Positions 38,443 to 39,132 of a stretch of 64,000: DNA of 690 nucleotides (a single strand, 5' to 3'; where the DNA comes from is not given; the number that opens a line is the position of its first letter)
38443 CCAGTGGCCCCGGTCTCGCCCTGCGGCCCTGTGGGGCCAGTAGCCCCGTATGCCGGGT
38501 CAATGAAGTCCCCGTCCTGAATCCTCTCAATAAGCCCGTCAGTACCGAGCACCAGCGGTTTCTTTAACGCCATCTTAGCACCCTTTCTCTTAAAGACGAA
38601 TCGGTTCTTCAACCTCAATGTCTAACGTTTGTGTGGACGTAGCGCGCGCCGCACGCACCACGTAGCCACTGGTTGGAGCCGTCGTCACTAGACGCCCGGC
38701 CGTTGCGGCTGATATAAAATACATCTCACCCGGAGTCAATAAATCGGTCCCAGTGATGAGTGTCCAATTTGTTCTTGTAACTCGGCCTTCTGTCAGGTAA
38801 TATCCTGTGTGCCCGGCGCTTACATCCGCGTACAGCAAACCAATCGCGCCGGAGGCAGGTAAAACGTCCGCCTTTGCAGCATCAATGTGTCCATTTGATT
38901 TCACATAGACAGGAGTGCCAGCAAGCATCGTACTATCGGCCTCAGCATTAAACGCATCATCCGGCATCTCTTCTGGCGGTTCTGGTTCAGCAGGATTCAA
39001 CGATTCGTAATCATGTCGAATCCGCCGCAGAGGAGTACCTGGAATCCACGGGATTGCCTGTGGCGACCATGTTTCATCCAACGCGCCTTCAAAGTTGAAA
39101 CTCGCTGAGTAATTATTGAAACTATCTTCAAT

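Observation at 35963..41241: Modular tail fibers: shared N-terminal RVTRQY repeat module on two fibers and a shared C-terminal domain between a fiber and a collagen-like protein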

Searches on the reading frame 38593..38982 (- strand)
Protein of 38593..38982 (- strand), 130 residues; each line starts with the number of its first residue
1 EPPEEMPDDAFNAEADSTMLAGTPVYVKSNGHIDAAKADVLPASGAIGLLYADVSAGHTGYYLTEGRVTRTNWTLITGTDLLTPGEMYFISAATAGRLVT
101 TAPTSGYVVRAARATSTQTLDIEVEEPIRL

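Call 18: search_solved_structures(query=A1, max_evalue=10, show_alignments=2)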
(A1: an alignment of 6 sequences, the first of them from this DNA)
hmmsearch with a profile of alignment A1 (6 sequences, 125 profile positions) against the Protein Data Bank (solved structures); distinct sequences matched with E-value up to 10: 5.
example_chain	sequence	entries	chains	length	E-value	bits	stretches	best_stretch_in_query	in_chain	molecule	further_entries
5c3u_A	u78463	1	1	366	0.17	15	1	59-123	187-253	L-serine ammonia-lyase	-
9etz_l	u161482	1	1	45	1.1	12.4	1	54-86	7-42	Cytochrome c oxidase subunit 26, mitochondrial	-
3f2z_A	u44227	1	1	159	1.2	12.3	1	57-115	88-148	uncharacterized protein BF3579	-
6ymx_m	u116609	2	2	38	1.3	12.2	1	55-85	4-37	Cytochrome c oxidase subunit 26, mitochondrial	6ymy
1msb_A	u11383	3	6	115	1.4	12.1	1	23-67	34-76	MANNOSE-BINDING PROTEIN-A | MANNOSE-BINDING PROTEIN A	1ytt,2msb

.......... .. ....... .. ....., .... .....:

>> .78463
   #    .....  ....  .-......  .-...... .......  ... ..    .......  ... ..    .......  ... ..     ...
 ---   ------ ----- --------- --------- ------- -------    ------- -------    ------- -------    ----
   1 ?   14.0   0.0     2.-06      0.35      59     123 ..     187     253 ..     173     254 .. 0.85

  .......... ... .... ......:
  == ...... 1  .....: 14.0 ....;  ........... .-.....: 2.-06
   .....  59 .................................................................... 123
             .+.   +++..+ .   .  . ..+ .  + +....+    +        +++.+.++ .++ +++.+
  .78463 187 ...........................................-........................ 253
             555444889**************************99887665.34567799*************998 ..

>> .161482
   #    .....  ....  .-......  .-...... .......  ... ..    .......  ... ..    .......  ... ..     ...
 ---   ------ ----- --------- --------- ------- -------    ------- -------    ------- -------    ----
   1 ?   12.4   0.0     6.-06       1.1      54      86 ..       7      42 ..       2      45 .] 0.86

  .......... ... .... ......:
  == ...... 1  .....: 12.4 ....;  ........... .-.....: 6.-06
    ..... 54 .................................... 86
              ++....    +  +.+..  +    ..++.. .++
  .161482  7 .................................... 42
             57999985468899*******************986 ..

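Call 22: search_protein_representatives(alignment_id=A1)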
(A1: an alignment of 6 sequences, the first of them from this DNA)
Query: 6 sequences, 125 profile positions. Proteins with E-value up to 0.001 (for the whole library): 8166; up to 1e-10: 2271; up to 1e-30: 124. The best 150 are listed.
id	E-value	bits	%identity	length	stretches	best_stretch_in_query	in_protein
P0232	2.1e-103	357.2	-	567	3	6-125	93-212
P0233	4.6e-79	278.6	-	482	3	3-122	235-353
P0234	1.5e-77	273.7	-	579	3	4-125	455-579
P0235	2.9e-76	269.5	-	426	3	3-124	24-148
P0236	6.1e-73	258.8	-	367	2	5-125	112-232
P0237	2.6e-56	205.1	-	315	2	5-125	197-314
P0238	3.3e-56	204.7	-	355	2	4-121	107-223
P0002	9.7e-52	190.3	-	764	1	1-125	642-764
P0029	1.8e-51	189.5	-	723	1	2-125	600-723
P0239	8.1e-50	184.1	-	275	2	7-125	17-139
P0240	1.3e-49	183.5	-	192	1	2-125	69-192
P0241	1.6e-45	170.2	-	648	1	2-125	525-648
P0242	3.8e-45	169.0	-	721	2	4-125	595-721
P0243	1.7e-44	166.9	-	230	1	5-125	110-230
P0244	9.4e-44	164.5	-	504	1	2-125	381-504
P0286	9.0e-36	138.7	-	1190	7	12-101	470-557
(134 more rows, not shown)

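Call 23: find_homologous_proteins(query=A1, max_evalue=0.001)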
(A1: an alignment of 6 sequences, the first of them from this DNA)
Query A1 (6 sequences) (123 aa, profile of the alignment): 634 proteins with E <= 0.001 among 8000 candidates; the best 120 are listed.
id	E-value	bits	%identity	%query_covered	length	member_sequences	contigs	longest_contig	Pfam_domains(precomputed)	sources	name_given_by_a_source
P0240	4.0e-49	184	54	99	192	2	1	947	-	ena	-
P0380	1.2e-44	169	47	99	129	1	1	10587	-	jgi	jgi:hypothetical protein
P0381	1.2e-43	166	49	99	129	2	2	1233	-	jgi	jgi:hypothetical protein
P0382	1.2e-43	166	82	98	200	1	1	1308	-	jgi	jgi:hypothetical protein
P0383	1.5e-43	166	44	99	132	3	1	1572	-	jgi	jgi:hypothetical protein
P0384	2.1e-43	165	48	89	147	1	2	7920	-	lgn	-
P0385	9.2e-42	160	42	87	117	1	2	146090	-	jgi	jgi:hypothetical protein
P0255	8.1e-40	153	46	98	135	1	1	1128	-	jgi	jgi:hypothetical protein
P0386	4.9e-38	148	44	98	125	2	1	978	-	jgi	jgi:hypothetical protein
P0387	1.1e-36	143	43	93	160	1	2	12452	-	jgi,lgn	jgi:hypothetical protein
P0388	1.7e-35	139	48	98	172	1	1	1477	-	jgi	jgi:hypothetical protein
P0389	1.9e-35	139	46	100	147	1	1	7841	-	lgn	-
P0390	3.3e-35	139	43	89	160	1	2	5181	-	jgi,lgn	jgi:hypothetical protein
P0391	8.5e-35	137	44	93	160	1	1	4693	-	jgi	-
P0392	1.0e-34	137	44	93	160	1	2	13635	-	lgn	-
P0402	2.2e-33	133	40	91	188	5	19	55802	-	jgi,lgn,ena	jgi:hypothetical protein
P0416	5.7e-32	128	36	92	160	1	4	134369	-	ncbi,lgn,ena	-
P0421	1.1e-31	127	38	91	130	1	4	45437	-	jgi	jgi:hypothetical protein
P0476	1.5e-29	120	40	97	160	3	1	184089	-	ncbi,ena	-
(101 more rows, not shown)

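Call 27: search_protein_families(library=pfam, proteins=[P0416, P0232, P0286], max_evalue=0.01)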
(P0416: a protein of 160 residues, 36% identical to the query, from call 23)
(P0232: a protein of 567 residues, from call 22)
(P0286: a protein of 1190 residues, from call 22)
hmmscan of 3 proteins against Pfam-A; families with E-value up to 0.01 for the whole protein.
P0416 (160 aa): 0 families

P0232 (567 aa): 1 family
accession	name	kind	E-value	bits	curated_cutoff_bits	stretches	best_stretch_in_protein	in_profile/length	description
PF17479.7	DUF3048_C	-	0.0081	17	25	0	129-154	62-87/114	Protein of unknown function (DUF3048) C-terminal domain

P0286 (1190 aa): 3 families
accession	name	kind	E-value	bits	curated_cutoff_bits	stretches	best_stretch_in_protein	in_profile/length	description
PF16190.11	E1_FCCH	-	2.1e-07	31.3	29.5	0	591-618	2-30/70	Ubiquitin-activating enzyme E1 FCCH domain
PF00197.24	Kunitz_legume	-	0.00045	20.6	25.9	0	797-868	2-78/176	Trypsin and protease inhibitor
PF10763.15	DUF2584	-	0.0052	17.2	25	0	643-657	20-34/80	Protein of unknown function (DUF2584)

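Call 32: predict_structure(alignment_id=A2)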
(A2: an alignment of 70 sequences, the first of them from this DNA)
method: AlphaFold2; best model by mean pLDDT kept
length: 130 residues; sequences in the alignment: 70
mean_pLDDT: 93.3   pTM: 0.86
mean pLDDT of the five models: 93.3, 93.2, 92.6, 91.7, 91.0
residues with pLDDT >= 90: 113; 70-90: 11; 50-70: 6; < 50: 0
segments of 3 or more residues with pLDDT < 50: none
pLDDT, mean of each block of 10 residues (from residue 1): 74 97 95 93 81 97 96 97 98 97 95 98 93
secondary structure, 60 per line:
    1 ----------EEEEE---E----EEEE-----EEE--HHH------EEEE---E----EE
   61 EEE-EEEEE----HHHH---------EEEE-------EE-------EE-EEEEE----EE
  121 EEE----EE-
elements in order: E11-15 E24-27 E33-35 E47-50 E59-63 E65-69 H74-77 E87-90 E110-114 E119-123

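Call 35: fold_search(model_id=the predicted structure, library=pdb)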
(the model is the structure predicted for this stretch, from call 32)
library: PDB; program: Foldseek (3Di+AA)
matches with E <= 10: 271; with E <= 0.001: 6
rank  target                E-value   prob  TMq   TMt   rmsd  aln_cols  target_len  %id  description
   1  8qsy_LJ               9.9e-05  1.00  0.52  0.53   5.7       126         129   19  Portal capsid interface of full Haloferax tailed virus 1. (released 2024-10-23)
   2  8saj_1                1.2e-04  1.00  0.64  0.61   4.4       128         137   19  Mycobacterium phage Adjutor (released 2024-04-03)
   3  8qsy_JJ               2.2e-04  1.00  0.54  0.53   5.4       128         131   18  Portal capsid interface of full Haloferax tailed virus 1. (released 2024-10-23)
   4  8qsy_MJ               4.2e-04  1.00  0.53  0.53   5.8       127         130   19  Portal capsid interface of full Haloferax tailed virus 1. (released 2024-10-23)
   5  8qsy_JI               6.1e-04  1.00  0.54  0.52   5.5       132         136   17  Portal capsid interface of full Haloferax tailed virus 1. (released 2024-10-23)
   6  6qyy_B                8.0e-04  1.00  0.42  0.45   6.3       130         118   20  The crystal structure of head fiber gp8.5 N base in bacteriophage phi29 (released 2019-06-12)
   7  6qyy_A                1.7e-03  1.00  0.44  0.48   6.3       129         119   19  The crystal structure of head fiber gp8.5 N base in bacteriophage phi29 (released 2019-06-12)
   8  6qvk_1f               2.7e-03  1.00  0.44  0.24   6.1       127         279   20  The cryo-EM structure of bacteriophage phi29 prohead (released 2019-06-12)
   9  8hdt_G                3.4e-03  1.00  0.59  0.49   5.6       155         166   11  Cyanophage Pam3 capsid asymmetric unit (released 2023-01-18)
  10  6qvk_1e               3.4e-03  1.00  0.45  0.25   6.3       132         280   20  The cryo-EM structure of bacteriophage phi29 prohead (released 2019-06-12)
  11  9ocb_J                4.2e-03  1.00  0.51  0.45   6.4       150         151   12  Sf11 capsid Icosahedral Reconstruction (released 2025-11-12)
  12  9ocb_K                6.4e-03  1.00  0.53  0.48   6.6       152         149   12  Sf11 capsid Icosahedral Reconstruction (released 2025-11-12)
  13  9gay_C                7.6e-03  1.00  0.47  0.48   6.6       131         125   10  Extended phiCD508 capsid (released 2025-03-26)
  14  9ocb_I                8.4e-03  1.00  0.52  0.46   6.2       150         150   13  Sf11 capsid Icosahedral Reconstruction (released 2025-11-12)
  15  9gb0_C                8.9e-03  0.99  0.42  0.47   7.3       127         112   10  Extended phiCD508 portal adjacent capsid (released 2025-03-26)
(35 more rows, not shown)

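Call 39: find_encoding_contigs(protein=P0416, flank=10000, max_places=2)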
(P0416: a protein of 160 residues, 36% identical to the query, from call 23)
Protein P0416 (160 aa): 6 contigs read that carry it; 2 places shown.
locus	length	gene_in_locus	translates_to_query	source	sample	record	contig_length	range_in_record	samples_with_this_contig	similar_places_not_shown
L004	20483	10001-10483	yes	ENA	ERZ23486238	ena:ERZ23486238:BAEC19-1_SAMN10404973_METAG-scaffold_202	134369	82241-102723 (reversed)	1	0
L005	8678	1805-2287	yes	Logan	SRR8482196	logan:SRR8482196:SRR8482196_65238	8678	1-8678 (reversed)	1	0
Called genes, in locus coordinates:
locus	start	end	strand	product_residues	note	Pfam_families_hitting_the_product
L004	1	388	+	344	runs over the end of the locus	-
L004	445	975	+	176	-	-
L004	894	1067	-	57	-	-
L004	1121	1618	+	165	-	-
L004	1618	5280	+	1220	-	PF10145:PhageMin_Tail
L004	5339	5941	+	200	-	-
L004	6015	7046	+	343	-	-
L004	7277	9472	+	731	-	-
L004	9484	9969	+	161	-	-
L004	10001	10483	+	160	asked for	-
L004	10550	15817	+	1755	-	-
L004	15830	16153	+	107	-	-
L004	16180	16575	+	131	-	-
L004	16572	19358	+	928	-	-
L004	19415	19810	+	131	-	-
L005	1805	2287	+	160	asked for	-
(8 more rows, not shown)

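Call 40: find_encoding_contigs(protein=P0476, flank=10000, max_places=2)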
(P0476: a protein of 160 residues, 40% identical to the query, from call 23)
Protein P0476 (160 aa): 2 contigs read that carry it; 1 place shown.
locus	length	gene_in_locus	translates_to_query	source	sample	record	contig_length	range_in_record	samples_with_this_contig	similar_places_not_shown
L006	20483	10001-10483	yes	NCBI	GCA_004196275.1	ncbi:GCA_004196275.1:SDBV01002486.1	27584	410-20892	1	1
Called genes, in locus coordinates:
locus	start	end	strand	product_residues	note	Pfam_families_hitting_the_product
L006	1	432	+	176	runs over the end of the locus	-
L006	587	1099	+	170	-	-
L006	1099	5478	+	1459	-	PF10145:PhageMin_Tail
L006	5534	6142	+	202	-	-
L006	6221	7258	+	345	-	-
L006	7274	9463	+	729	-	-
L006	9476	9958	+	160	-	-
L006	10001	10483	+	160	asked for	-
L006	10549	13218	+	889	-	-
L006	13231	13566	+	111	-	-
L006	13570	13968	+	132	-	-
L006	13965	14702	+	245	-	PF07460:NUMOD3 (faint)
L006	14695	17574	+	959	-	-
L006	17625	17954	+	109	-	-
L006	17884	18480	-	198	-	-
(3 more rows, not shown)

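Call 66: find_encoding_contigs(protein=P0380, flank=8000, max_places=2)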
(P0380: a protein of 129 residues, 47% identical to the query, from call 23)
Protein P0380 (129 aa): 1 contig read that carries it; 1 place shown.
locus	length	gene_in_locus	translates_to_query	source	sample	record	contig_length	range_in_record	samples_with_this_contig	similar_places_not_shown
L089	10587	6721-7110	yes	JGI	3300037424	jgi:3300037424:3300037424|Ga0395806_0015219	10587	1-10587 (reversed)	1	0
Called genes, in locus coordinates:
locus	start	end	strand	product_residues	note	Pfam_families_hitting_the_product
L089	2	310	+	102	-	?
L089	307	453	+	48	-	-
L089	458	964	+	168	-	-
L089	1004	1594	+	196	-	PF24164:TMP_N (faint)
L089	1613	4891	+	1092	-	PF10145:PhageMin_Tail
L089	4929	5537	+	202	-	-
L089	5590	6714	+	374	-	-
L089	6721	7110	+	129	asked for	-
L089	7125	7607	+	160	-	-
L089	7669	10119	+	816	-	-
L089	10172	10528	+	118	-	-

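Call 67: find_encoding_contigs(protein=P0421, flank=10000, max_places=2)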
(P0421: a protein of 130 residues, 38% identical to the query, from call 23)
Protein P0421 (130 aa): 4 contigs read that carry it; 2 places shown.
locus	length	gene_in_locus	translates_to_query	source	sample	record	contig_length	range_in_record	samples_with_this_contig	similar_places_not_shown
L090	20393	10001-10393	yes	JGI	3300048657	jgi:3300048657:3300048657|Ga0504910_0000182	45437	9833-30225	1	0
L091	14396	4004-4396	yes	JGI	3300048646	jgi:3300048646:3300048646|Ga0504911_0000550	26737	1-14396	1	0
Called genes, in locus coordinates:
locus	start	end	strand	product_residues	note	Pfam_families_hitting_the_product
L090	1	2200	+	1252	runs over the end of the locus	PF10145:PhageMin_Tail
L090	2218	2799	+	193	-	-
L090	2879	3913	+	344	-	-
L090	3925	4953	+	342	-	-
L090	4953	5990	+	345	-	-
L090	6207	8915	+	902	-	-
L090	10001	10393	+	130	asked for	-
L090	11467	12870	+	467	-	-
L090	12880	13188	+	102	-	-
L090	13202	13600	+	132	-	-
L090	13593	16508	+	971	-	-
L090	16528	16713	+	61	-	-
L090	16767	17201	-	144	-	-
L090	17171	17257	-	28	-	-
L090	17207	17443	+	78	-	-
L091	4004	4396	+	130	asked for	-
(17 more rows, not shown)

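Call 68: find_encoding_contigs(protein=P0402, flank=10000, max_places=2)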
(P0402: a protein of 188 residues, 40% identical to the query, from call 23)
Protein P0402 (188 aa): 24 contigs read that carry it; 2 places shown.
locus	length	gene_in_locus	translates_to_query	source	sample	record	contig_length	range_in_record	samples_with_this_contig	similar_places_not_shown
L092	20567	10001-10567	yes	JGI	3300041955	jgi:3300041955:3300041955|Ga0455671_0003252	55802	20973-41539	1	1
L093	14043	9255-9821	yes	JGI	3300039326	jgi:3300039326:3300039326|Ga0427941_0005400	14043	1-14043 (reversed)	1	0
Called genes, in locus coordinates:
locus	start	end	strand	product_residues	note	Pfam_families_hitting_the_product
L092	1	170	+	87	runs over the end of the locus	-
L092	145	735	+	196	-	-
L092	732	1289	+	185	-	-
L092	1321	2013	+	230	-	-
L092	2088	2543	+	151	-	-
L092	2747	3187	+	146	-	PF00085:Thioredoxin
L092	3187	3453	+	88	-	-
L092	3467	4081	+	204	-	-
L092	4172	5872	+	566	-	PF05876:GpA_ATPase, PF20454:GpA_nuclease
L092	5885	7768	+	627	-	-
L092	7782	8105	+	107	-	-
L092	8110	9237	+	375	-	-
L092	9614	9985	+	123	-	-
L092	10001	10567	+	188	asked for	-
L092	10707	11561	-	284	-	-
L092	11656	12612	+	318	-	-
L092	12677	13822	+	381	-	PF00534:Glycos_transf_1, PF13692:Glyco_trans_1_4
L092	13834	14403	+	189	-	PF20557:DnaT_2 (faint)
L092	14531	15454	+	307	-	-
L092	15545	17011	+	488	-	-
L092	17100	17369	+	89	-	-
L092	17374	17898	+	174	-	-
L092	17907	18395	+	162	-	-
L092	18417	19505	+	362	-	-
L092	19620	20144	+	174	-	-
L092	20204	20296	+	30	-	-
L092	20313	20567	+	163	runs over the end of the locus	-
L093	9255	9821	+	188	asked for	-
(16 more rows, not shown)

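Call 74: search_dna_similar(query=P0416, collection=phages, mode=protein, max_rows=30, max_evalue=0.001)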
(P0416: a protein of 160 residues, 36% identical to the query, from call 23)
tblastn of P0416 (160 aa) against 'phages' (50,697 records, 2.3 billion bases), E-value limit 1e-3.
Records with a match: 11; places in all: 13; records where one place covers at least 80% of the query: 2.
Best place of each record, by identity: <60% 11.
By first word of the organism name: Ruegeria 5; Xanthomonas 2; Silicibacter 2; Flavobacterium 2.
By host as written in the record: Ruegeria pomeroyi DSS-3 6; Flavobacterium sp. 2; Xanthomonas sp. 1; Xanthomonas campestris pv. campestris str. 8004 1; Ruegeria pomeroyi (strain DSS3) 1.
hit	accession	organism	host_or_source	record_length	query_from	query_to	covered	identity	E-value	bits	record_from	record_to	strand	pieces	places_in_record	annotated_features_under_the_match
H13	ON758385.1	Xanthomonas phage BUDD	Xanthomonas sp.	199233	32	160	81%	45.0%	9e-23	99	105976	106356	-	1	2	hypothetical protein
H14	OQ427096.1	Xanthomonas phage X1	Xanthomonas campestris pv. campestris ...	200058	32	160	81%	45.0%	1e-22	99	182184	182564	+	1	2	hypothetical protein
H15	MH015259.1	Ruegeria phage vB_RpoP-V17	Ruegeria pomeroyi DSS-3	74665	97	160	40%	40.6%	6e-4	45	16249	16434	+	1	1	hypothetical protein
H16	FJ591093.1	Silicibacter phage DSS3phi2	Ruegeria pomeroyi (strain DSS3)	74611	97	160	40%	40.6%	6e-4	45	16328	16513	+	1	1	hypothetical protein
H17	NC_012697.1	Silicibacter phage DSS3phi2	Ruegeria pomeroyi DSS-3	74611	97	160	40%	40.6%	6e-4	45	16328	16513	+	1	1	hypothetical protein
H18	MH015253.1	Ruegeria phage vB_RpoP-V21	Ruegeria pomeroyi DSS-3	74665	97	160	40%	40.6%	6e-4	45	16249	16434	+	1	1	hypothetical protein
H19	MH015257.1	Ruegeria phage vB_RpoP-V14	Ruegeria pomeroyi DSS-3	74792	97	160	40%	40.6%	6e-4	45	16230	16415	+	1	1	hypothetical protein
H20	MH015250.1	Ruegeria phage vB_RpoP-V12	Ruegeria pomeroyi DSS-3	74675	97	160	40%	40.6%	7e-4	44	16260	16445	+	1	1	hypothetical protein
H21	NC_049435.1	Ruegeria phage vB_RpoP-V12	Ruegeria pomeroyi DSS-3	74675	97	160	40%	40.6%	7e-4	44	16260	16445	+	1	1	hypothetical protein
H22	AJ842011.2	Flavobacterium phage 11b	Flavobacterium sp.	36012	110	158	31%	51.0%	5e-4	45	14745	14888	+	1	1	hypothetical protein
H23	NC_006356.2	Flavobacterium phage 11b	Flavobacterium sp.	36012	110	158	31%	51.0%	5e-4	45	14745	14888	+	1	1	hypothetical protein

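Call 75: get_annotated_region(hit=H14, flank=9000)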
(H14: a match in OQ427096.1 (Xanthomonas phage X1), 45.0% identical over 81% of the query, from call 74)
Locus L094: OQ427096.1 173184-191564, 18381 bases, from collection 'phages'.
description: Xanthomonas phage X1, complete genome.
organism: Xanthomonas phage X1 (NCBI taxid 2511832)
taxonomy: Viruses; Duplodnaviria; Heunggongvirae; Uroviricota; Caudoviricetes
host: Xanthomonas campestris pv. campestris str. 8004; source: cave sediment; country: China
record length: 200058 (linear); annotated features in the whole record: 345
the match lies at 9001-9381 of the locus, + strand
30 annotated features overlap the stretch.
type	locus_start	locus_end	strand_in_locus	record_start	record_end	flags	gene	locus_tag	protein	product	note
CDS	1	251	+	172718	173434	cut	-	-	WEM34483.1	hypothetical protein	-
CDS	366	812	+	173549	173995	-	-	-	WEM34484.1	hypothetical protein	-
CDS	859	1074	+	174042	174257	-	-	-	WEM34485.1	hypothetical protein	-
CDS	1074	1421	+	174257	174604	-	-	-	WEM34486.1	hypothetical protein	-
CDS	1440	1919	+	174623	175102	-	-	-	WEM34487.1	pyrimidine dimer DNA glycosylase/endonuclease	-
CDS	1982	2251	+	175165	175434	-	-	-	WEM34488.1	hypothetical protein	-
CDS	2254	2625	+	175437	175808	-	-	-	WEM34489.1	hypothetical protein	-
CDS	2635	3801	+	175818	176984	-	-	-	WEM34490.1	hypothetical protein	-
CDS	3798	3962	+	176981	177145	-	-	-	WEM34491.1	hypothetical protein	-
CDS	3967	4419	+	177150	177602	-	-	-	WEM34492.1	NADAR family protein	-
CDS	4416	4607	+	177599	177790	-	-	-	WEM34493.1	hypothetical protein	-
CDS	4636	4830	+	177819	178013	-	-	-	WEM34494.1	hypothetical protein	-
CDS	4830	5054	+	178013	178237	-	-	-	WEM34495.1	hypothetical protein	-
CDS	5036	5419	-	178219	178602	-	-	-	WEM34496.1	hypothetical protein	-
CDS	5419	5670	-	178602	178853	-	-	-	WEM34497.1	hypothetical protein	-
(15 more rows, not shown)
